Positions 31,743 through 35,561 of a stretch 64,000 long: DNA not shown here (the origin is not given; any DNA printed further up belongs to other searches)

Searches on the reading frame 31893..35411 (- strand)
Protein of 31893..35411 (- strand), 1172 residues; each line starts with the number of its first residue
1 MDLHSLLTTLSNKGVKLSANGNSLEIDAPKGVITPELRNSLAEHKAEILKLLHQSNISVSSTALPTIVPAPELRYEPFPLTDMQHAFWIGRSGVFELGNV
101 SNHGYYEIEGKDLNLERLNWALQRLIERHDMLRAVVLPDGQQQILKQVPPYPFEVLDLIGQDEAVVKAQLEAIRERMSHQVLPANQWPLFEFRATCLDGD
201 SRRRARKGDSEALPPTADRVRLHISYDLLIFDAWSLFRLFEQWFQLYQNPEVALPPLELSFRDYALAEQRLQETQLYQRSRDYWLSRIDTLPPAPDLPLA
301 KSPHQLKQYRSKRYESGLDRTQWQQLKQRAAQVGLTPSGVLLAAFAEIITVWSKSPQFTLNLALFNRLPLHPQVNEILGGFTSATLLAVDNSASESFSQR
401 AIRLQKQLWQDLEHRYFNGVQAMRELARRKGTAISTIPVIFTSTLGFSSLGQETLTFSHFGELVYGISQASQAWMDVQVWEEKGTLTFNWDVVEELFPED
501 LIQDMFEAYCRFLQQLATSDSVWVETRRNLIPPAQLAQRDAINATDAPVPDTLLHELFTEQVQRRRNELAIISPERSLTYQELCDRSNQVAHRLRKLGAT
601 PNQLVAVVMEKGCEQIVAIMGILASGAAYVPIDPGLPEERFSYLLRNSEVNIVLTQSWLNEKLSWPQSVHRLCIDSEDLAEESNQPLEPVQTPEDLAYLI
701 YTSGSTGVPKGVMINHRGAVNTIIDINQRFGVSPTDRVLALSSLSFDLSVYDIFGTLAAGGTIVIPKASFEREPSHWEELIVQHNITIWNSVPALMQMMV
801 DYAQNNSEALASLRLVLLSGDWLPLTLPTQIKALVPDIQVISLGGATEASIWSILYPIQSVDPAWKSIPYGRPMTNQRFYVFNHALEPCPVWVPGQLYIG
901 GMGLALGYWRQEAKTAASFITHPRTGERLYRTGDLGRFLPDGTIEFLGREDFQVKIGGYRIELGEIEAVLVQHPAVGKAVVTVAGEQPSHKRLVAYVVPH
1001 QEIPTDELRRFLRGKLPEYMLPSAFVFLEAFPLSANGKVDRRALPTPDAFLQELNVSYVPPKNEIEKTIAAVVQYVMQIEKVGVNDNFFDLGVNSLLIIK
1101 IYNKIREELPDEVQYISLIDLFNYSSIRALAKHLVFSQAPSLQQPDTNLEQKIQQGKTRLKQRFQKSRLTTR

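Call 5: search_protein_families(library=pfam, proteins=[window:31893-35411:-])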
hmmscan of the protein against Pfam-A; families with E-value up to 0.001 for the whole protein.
window:31893-35411:- (1172 aa): 5 families
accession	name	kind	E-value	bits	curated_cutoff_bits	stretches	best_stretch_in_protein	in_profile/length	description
PF00501.34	AMP-binding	-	1.8e-90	303.9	29.9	1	558-909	1-384/384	AMP-binding enzyme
PF00668.25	Condensation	-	2.6e-37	129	30.6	2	217-519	128-436/456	Condensation domain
PF18563.6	TubC_N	-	1.1e-18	67.5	26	1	4-54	2-52/52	TubC N-terminal docking domain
PF13193.12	AMP-binding_C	-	9.9e-14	52.5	24.5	1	965-1038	1-76/76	AMP-binding enzyme C-terminal domain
PF00550.31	PP-binding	-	4.6e-09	36.8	20.8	1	1070-1134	4-67/67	Phosphopantetheine attachment site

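Call 6: search_protein_families(library=ncbifam, proteins=[window:31893-35411:-])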
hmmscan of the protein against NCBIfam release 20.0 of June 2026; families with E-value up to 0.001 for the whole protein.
window:31893-35411:- (1172 aa): 105 families (the best 25 are shown)
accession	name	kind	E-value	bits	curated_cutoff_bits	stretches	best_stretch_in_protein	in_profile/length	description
NF004282.0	PRK05691.1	subfamily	7.2e-154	513.5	4090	1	112-1139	709-1710/4334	non-ribosomal peptide synthase/polyketide synthase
TIGR01733.1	AA-adenyl-dom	subfamily_domain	9.6e-135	449.5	317.4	1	579-981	1-409/409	amino acid adenylation domain-containing protein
NF041803.1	NRPS_SolG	exception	1.1e-132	443.8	2200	1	326-1108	337-1133/1163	solanimycin non-ribosomal peptide synthetase SolG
NF047350.1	aureusi_NRPS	equivalog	2.6e-131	439.2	2500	1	497-1138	358-979/2373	aureusimine non-ribosomal peptide synthetase AusA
NF007605.2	PRK10252.1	equivalog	2e-104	350.2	2400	1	226-1108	135-1018/1292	enterobactin non-ribosomal peptide synthetase EntF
NF038078.1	NRPS_MxcG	equivalog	1.1e-103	347.7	2300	1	275-1137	185-1044/1442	myxochelin non-ribosomal peptide synthetase MxcG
NF003417.0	PRK04813.1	subfamily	4.6e-83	279.5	476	1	561-1044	12-499/505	D-alanine--poly(phosphoribitol) ligase subunit DltA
TIGR01734.1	D-ala-DACP-lig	equivalog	7.3e-77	259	559.85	1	568-1044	16-498/504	D-alanine--poly(phosphoribitol) ligase subunit DltA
TIGR03098.1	ligase_PEP_1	hypoth_equivalog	2.8e-72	243.8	592.35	1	553-1044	1-514/517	acyl-CoA ligase (AMP-forming), exosortase A system-associated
TIGR03443.1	alpha_am_amid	equivalog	2.2e-71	240.7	1030.1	4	927-1002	677-752/1390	L-aminoadipate-semialdehyde dehydrogenase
NF004837.0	PRK06187.1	subfamily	1e-68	231.9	476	1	552-1044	8-518/531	long-chain-fatty-acid--CoA ligase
NF006181.0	PRK08314.1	subfamily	5.7e-50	170.1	705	2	658-1045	168-551/563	long-chain-fatty-acid--CoA ligase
NF005858.0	PRK07787.1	subfamily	2.5e-49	168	575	1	553-1045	2-469/471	acyl-CoA synthetase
NF002966.0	PRK03640.1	equivalog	7e-47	160.1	556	1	559-1044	9-476/483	o-succinylbenzoate--CoA ligase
NF052269.1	Staph_lig_FadD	equivalog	1.4e-46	158.9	650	1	566-1044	14-489/499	long-chain-fatty-acid--CoA ligase FadD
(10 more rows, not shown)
